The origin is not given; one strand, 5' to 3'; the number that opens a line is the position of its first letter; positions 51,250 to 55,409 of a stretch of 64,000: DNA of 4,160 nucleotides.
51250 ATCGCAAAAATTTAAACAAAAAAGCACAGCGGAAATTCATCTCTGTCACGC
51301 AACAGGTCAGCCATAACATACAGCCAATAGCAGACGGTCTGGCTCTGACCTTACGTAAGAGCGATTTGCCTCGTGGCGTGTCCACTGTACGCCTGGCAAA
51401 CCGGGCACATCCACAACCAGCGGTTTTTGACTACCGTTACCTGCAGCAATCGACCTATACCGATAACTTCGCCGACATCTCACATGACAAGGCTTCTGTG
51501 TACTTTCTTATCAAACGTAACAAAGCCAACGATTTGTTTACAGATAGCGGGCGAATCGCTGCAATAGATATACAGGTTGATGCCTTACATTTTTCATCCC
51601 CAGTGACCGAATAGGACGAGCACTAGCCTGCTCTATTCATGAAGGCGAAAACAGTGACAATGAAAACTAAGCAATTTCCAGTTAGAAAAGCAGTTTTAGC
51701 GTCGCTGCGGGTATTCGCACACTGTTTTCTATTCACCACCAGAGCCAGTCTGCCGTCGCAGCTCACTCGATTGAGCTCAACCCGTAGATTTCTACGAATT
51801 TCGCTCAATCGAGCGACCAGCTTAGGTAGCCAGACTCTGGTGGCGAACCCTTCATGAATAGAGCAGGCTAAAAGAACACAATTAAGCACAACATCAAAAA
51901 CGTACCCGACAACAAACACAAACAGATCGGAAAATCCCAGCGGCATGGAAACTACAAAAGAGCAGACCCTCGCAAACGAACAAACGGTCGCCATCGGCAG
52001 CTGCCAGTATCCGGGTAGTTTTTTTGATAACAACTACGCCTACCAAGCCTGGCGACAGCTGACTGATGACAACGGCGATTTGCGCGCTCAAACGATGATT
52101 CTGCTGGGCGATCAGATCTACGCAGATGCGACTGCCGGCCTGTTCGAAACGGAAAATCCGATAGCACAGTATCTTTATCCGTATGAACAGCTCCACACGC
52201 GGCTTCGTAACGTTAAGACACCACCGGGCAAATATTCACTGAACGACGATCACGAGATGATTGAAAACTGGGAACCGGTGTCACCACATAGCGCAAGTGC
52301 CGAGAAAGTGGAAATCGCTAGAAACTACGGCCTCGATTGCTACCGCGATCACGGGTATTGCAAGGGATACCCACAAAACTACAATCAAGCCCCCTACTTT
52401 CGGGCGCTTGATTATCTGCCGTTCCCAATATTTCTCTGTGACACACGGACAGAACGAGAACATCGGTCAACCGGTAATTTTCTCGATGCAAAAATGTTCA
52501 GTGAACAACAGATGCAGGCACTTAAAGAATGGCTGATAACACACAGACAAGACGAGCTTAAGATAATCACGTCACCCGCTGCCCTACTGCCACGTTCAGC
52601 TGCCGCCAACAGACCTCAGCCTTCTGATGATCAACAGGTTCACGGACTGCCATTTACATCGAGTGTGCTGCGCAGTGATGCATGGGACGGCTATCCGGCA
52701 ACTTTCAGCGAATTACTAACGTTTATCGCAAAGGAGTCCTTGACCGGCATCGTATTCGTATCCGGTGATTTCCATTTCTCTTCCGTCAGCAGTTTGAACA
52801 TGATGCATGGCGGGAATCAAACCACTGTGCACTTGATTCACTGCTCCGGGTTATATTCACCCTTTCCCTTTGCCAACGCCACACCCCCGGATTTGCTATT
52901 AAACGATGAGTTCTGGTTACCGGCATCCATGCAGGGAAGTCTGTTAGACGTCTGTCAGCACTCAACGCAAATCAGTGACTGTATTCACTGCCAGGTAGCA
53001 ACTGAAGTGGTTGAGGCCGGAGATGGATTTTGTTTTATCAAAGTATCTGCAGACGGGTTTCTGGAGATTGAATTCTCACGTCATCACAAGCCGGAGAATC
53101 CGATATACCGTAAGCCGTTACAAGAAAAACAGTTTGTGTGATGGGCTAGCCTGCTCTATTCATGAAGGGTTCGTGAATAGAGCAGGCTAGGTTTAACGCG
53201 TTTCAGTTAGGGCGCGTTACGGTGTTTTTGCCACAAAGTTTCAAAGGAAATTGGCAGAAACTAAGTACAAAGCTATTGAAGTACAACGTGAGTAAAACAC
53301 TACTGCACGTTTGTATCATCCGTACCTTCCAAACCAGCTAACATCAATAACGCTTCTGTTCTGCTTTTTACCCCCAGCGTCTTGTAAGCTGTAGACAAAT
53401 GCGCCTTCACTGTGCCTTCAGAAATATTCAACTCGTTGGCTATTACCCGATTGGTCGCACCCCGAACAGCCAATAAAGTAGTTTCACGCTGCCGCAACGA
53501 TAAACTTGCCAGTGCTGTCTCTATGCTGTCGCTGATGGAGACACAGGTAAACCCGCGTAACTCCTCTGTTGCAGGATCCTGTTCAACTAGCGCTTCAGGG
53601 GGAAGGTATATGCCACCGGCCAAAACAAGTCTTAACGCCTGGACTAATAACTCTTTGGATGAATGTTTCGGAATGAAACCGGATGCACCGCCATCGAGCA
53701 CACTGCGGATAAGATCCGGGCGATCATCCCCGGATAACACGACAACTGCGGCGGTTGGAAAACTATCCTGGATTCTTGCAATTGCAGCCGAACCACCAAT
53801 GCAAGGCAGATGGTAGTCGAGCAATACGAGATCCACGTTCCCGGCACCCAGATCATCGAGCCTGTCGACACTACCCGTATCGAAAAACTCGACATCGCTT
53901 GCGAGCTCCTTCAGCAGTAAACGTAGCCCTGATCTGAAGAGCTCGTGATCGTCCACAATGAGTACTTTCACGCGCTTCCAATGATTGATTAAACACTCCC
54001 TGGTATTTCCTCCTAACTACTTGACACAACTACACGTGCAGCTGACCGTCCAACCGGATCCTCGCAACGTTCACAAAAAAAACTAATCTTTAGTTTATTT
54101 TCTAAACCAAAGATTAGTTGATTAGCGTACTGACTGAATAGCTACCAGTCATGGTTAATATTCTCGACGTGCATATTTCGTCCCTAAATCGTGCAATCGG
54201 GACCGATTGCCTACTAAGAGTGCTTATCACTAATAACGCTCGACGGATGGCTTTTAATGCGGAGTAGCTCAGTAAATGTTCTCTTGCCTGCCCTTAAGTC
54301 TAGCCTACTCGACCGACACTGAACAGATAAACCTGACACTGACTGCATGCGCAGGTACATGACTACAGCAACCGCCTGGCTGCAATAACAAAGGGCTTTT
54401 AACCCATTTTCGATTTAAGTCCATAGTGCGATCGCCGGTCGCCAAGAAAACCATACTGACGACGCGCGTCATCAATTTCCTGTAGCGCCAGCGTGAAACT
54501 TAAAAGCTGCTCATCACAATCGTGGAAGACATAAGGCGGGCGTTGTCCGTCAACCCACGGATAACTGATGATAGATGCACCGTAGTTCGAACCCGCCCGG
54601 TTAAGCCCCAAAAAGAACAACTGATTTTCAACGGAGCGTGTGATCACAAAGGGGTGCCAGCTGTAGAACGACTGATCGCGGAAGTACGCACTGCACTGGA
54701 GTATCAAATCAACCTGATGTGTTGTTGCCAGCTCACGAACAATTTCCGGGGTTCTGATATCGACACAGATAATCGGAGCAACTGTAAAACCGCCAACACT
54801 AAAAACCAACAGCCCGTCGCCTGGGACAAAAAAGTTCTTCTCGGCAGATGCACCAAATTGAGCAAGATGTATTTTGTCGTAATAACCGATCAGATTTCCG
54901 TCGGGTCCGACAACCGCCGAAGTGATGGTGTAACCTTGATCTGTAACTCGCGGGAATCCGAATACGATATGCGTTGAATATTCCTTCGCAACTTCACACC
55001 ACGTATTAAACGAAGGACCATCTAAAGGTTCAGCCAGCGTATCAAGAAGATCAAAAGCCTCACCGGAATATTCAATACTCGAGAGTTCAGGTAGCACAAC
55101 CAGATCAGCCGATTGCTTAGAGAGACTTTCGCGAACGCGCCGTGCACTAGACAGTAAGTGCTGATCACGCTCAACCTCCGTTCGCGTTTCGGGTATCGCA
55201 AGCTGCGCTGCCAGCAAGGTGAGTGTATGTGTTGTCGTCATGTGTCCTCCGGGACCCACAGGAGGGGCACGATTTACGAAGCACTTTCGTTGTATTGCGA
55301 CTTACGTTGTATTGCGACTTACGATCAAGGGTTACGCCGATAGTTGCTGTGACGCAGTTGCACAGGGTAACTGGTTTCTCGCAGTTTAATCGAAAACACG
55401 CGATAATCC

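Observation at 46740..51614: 1624-aa ChoD-like GMC oxidoreductase fused to an alpha/beta hydrolase with Cys in the nucleophile elbow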

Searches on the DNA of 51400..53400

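Call 63: search_rna_families(source=window, start=51400, end=53400, threshold=evalue, max_evalue=1)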
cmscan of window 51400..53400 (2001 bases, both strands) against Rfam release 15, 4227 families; matches with E-value up to 1: 4.
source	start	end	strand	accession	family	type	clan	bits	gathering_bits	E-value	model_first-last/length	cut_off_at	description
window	53123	53192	-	RF01065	23S-methyl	Cis-reg;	-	32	50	0.013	1-102/102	no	23S methyl RNA motif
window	53146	53190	-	RF03452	mir-3121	Gene; miRNA;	-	30.1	108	0.00023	15-63/77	no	mir-3121 microRNA precursor family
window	53146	53190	+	RF03452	mir-3121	Gene; miRNA;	-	26.6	108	0.0029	15-63/77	no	mir-3121 microRNA precursor family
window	51737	51842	+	RF04251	MIR5070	Gene; miRNA;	CL00139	23.1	100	0.23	1-116/116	no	MIR5070 microRNA precursor family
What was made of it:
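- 51624..51870 (.): 247-bp nested palindromic element inserted between the big ORF and the PhoD gene. No Rfam match (call 63).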

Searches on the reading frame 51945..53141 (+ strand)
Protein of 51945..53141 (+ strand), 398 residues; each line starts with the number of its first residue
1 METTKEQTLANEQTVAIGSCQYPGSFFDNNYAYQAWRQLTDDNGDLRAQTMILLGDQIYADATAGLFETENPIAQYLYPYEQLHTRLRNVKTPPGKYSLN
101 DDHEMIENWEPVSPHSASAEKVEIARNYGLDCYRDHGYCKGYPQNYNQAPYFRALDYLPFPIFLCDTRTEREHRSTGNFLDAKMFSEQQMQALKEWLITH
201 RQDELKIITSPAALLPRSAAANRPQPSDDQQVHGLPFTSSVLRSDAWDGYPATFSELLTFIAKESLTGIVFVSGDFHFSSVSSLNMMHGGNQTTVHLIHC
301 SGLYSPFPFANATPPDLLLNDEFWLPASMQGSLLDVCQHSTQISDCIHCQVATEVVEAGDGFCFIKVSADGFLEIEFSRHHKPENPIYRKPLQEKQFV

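Call 11: search_protein_families(library=pfam, proteins=[window:51945-53141:+], max_evalue=0.001)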
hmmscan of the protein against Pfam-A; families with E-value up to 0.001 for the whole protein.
window:51945-53141:+ (398 aa): 1 family
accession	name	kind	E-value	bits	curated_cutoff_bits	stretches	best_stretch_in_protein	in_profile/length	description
PF09423.15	PhoD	-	9e-20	71.5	27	1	27-286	9-273/343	PhoD-like phosphatase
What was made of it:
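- On PhoD-like phosphatase (downstream ORF 51945-53141): 71.5 bits against 27 (call 11).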

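Call 61: search_protein_families(library=ncbifam, proteins=[window:51945-53141:+], max_evalue=0.00001)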
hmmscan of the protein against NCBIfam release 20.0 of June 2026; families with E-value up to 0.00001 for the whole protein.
window:51945-53141:+ (398 aa): 0 families

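Call 68: search_solved_structures(query=window:51945-53138:+, max_evalue=0.01, show_alignments=1)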
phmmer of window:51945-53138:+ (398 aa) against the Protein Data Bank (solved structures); distinct sequences matched with E-value up to 0.01: 2.
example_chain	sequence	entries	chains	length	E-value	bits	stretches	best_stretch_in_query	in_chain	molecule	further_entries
2yeq_A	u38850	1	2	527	0.00016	23.8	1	239-286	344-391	ALKALINE PHOSPHATASE D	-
9uya_A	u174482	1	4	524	0.00032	22.8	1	207-281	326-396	Alkaline phosphatase, secereted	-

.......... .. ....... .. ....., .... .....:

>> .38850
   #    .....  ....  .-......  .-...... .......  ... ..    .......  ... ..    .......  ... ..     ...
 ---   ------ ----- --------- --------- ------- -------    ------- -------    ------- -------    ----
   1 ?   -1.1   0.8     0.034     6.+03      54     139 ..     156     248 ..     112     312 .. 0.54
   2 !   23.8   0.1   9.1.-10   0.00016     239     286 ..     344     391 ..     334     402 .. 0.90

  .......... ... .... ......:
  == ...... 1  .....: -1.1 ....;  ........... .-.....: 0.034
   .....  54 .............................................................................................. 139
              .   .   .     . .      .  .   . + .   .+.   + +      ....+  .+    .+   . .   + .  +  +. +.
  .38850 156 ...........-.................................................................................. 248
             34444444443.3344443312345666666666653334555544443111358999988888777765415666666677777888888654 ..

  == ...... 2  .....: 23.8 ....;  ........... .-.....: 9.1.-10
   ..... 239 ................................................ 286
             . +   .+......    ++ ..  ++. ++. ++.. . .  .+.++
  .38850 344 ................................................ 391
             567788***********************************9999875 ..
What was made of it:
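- On PhoD-like phosphatase (downstream ORF 51945-53141): DDHE, WDGYP and GDFH align with 2YEQ (call 68).
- Closest known: PhoD alkaline phosphatase/phosphodiesterase. Same: The downstream ORF passes the Pfam PhoD threshold and keeps the DDHE, WDGYP and GDxH blocks (calls 11, 68).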

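Call 75: find_encoding_contigs(protein=window:51945-53141:+, flank=2000, max_places=3)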
Protein window:51945-53141:+ (398 aa): 1 contig read that carries it; 1 place shown.
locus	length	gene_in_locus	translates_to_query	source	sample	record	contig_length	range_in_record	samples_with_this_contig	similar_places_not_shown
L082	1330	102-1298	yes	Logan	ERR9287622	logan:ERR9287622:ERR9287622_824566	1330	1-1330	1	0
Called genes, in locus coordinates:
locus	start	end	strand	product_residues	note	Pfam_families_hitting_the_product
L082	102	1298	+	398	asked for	PF09423:PhoD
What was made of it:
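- Tried and rejected: The PhoD protein was found only on a 1.3-kb Logan contig (call 75).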

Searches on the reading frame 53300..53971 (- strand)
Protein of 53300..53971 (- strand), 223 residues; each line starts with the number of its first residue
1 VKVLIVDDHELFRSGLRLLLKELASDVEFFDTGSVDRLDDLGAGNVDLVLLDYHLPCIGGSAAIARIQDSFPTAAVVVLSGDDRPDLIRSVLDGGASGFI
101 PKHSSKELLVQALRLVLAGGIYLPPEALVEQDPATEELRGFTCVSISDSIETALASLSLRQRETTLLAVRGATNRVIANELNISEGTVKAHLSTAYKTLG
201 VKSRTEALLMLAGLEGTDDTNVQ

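Call 11: search_protein_families(library=pfam, proteins=[window:53300-53971:-], max_evalue=0.001)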
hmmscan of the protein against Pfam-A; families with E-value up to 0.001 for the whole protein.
window:53300-53971:- (223 aa): 3 families
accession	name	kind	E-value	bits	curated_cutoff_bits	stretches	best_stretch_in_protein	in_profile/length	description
PF00072.30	Response_reg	-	1e-18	68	30.2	1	3-114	1-111/111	Response regulator receiver domain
PF00196.25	GerE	-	2.2e-13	50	23.5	1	156-210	2-56/57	Bacterial regulatory proteins, luxR family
PF08281.18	Sigma70_r4_2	-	3.4e-07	30.2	25.7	1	148-199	2-54/54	Sigma-70, region 4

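Call 69: search_protein_families(library=ncbifam, proteins=[window:53300-53968:-], max_evalue=0.1)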
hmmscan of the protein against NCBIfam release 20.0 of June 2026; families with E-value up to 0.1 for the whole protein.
window:53300-53968:- (222 aa): 85 families (the best 25 are shown)
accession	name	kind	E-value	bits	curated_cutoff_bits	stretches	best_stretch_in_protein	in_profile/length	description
NF041830.1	RR_TF_ErdR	exception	9.8e-33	113.7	390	1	2-215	4-210/213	response regulator transcription factor ErdR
NF052445.1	RespRegMctR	equivalog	5e-23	81.6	300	1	1-205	3-194/205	two-component system response regulator MctR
NF007935.0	PRK10651.1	equivalog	5.5e-23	81.3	250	1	2-207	9-207/216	two-component system response regulator NarL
NF011896.0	PRK15369.1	equivalog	1.5e-21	77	242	1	1-205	5-199/211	two component system response regulator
NF007018.1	PRK09483.1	equivalog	3.5e-20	72.6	280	1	2-205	4-198/217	UvrY/SirA/GacA family response regulator transcription factor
NF007708.0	PRK10403.1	equivalog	3.7e-19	69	343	1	1-209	8-207/215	nitrate/nitrite response regulator protein NarP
NF047785.1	respo_reg_MadR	equivalog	2.2e-17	63.1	300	1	1-208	2-201/209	MadR family response regulator transcription factor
NF007685.0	PRK10360.1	equivalog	2.6e-16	60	258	1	2-204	4-186/196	response regulator transcription factor UhpA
NF007403.0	PRK09935.1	equivalog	3.2e-16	59.6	271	1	2-205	6-199/210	fimbria biosynthesis transcriptional regulator FimZ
NF006900.1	PRK09390.1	equivalog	2.6e-14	53.3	255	1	2-198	7-185/203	response regulator FixJ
NF040749.1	tetrathio_RR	equivalog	8.4e-12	45.2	290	2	3-113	3-112/191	tetrathionate respiration response regulator TtrR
NF007419.0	PRK09958.1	equivalog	4.4e-09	36.2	251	1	3-205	4-193/204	acid-sensing system DNA-binding response regulator EvgA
NF007505.1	PRK10100.1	equivalog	5.8e-09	35.9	250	1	154-207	141-196/204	biofilm master transcriptional regulator CsgD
NF041733.1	resp_reg_CseB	equivalog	5.8e-09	35.7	350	1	1-146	2-145/228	two-component system response regulator CseB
NF041367.1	CheY_Halo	equivalog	6.4e-09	36.2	200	1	2-113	1-111/114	chemotaxis protein CheY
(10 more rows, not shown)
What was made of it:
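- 53300..53971 (-): NarL/LuxR-type response regulator (REC plus GerE). Best NCBIfam model is ErdR, 114 bits, below its cut-off of 390 (call 69).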

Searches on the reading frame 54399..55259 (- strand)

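Call 11: search_protein_families(library=pfam, proteins=[window:54399-55259:-], max_evalue=0.001)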
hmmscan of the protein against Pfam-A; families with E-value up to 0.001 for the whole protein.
window:54399-55259:- (286 aa): 1 family
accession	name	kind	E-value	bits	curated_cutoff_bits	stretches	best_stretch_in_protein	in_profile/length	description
PF00795.27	CN_hydrolase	-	9.8e-24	84.5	23.2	1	32-236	14-228/256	Carbon-nitrogen hydrolase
